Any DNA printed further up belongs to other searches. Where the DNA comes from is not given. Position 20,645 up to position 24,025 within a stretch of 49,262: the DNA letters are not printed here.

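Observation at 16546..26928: One adaptor gene followed by three tandem, translationally coupled RND permease paralogues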

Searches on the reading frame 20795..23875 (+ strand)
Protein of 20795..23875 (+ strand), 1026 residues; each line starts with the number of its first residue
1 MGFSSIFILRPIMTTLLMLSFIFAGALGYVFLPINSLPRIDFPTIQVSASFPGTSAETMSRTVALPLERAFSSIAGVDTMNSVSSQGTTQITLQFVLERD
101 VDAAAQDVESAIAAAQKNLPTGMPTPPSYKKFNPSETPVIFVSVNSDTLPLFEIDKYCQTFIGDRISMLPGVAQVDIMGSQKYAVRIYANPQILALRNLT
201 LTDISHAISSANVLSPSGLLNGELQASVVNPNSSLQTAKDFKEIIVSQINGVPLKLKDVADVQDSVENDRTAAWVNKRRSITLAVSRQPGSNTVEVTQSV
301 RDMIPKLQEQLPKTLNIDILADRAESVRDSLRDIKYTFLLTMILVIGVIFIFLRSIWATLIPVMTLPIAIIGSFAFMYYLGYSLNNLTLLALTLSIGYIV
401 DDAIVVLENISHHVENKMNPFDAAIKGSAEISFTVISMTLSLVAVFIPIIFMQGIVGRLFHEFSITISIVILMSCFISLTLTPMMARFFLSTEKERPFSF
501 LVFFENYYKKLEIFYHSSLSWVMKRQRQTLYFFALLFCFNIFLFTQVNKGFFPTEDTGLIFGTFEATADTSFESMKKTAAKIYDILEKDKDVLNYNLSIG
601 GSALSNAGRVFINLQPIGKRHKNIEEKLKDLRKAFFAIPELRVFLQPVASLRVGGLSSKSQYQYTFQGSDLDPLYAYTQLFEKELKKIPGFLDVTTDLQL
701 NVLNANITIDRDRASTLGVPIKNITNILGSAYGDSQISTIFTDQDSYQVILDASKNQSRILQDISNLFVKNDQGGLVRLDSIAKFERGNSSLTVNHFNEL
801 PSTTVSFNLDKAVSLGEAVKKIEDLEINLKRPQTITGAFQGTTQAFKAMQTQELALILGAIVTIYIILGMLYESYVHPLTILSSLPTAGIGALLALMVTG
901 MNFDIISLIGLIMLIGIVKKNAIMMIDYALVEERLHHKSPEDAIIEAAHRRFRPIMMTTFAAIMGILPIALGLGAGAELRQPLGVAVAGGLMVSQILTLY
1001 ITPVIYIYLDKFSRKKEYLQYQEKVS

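Call 8: search_protein_families(library=ncbifam, proteins=[window:20795-23875:+])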
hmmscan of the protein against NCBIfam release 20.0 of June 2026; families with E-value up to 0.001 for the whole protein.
window:20795-23875:+ (1026 aa): 16 families
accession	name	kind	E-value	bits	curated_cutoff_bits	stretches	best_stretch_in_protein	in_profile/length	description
NF033617.1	RND_permease_2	subfamily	0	1142.8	1250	1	4-1010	1-1008/1009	multidrug efflux RND transporter permease subunit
NF007798.0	PRK10503.1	equivalog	0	1048.9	1584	1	2-1017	11-1030/1040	MdtB/MuxB family multidrug efflux RND transporter permease subunit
NF007905.0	PRK10614.1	equivalog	0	1031.6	1774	1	1-1018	1-1017/1025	multidrug efflux RND transporter permease subunit MdtC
NF000282.2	RND_permease_1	subfamily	1.1e-207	692.3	1250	1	4-1010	1-1028/1029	multidrug efflux RND transporter permease subunit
TIGR00915.1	2A0602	subfamily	8.8e-183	609.9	940.35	1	4-1017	2-1036/1050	efflux RND transporter permease subunit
NF007133.0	PRK09579.1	equivalog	6.5e-159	530.5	1763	1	1-1017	1-1010/1017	multidrug efflux RND transporter permease subunit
NF007131.0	PRK09577.1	equivalog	1.3e-140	470.1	1768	1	6-1013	4-1026/1045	multidrug efflux RND transporter permease subunit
NF007842.1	PRK10555.1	equivalog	2.8e-136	455.8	1854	1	5-1011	3-1028/1036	multidrug efflux RND transporter permease AcrD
NF000037.1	RND_perm_OqxB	exception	9.3e-129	430.9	2200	1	1-1019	1-1044/1050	multidrug efflux RND transporter permease subunit OqxB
NF011706.2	PRK15127.1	equivalog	5.1e-123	412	2150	1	5-1024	3-1045/1049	multidrug efflux RND transporter permease subunit AcrB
TIGR00914.1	2A0601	subfamily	4.3e-107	359.1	701.45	1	17-1015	19-1041/1051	CusA/CzcA family heavy metal efflux RND transporter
TIGR00921.1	2A067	subfamily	3.2e-16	58.5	351.9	2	327-489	187-346/733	hydrophobe/amphiphile efflux-3 (HAE3) family transporter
NF009583.0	PRK13024.1-3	subfamily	8e-09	34.1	721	1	330-548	277-485/755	protein translocase subunit SecDF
TIGR00916.1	2A0604s01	subfamily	6e-08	32.6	148.6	1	340-478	94-230/231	SecD/SecF family protein translocase subunit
NF006356.0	PRK08578.1-4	equivalog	1.9e-06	27.6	330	1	327-444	144-254/302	preprotein translocase subunit SecF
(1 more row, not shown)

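Call 9: search_protein_families(library=pfam, proteins=[window:20795-23875:+])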
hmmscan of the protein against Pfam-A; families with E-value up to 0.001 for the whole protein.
window:20795-23875:+ (1026 aa): 3 families
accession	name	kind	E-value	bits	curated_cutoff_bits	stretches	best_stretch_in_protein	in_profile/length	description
PF00873.25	ACR_tran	-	2.8e-298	992.5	28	1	4-1009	2-1020/1021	AcrB/AcrD/AcrF family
PF03176.21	MMPL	-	4.4e-12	46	20.5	1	226-486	30-299/333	MMPL family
PF02355.23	SecD_SecF_C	-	5.6e-07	29.6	20.5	1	337-484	36-185/189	Protein export membrane protein SecD/SecF, C-terminal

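Call 35: find_related_loci(query=window:20795-23875:+, collection=metagenome_contigs, flank=10000)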
Query window:20795-23875:+ (1026 aa) in metagenome_contigs; peptide patterns used: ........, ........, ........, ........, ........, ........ (x = any residue, [..] = any of these).
600 stretches matched a pattern (row limit reached: there are more); 599 encode a relative of the query (tblastn E <= 1e-3); the best 80 are kept; 80 distinct loci.
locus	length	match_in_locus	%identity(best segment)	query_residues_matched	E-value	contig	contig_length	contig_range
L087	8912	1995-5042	48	1-1012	0e+0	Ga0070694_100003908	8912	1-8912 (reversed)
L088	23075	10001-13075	49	1-1016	0e+0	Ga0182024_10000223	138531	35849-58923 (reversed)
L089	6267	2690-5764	48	1-1022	0e+0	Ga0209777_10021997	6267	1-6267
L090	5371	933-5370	47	1-1010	0e+0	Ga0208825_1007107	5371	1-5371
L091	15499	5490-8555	49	1-1015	0e+0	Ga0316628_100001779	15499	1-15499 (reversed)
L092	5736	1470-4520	47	1-1014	0e+0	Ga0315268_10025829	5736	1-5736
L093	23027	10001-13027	48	7-1012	0e+0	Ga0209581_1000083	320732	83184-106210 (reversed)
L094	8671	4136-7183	47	3-1015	0e+0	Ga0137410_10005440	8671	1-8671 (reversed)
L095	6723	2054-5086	47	1-1014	0e+0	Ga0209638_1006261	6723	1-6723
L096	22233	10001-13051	49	1-1014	0e+0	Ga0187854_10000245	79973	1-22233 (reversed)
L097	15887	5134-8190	48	1-1014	0e+0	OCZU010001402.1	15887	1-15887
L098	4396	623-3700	47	1-1022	0e+0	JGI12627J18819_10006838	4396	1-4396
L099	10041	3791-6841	47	1-1012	0e+0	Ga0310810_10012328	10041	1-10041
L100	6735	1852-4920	47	1-1011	0e+0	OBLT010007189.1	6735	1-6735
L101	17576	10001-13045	47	6-1015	0e+0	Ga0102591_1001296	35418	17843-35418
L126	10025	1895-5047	46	1-1026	0e+0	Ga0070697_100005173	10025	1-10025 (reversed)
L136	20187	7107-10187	44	1-1026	0e+0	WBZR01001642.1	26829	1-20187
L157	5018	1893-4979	44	1-1026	0e+0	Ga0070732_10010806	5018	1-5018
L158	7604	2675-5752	45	1-1026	0e+0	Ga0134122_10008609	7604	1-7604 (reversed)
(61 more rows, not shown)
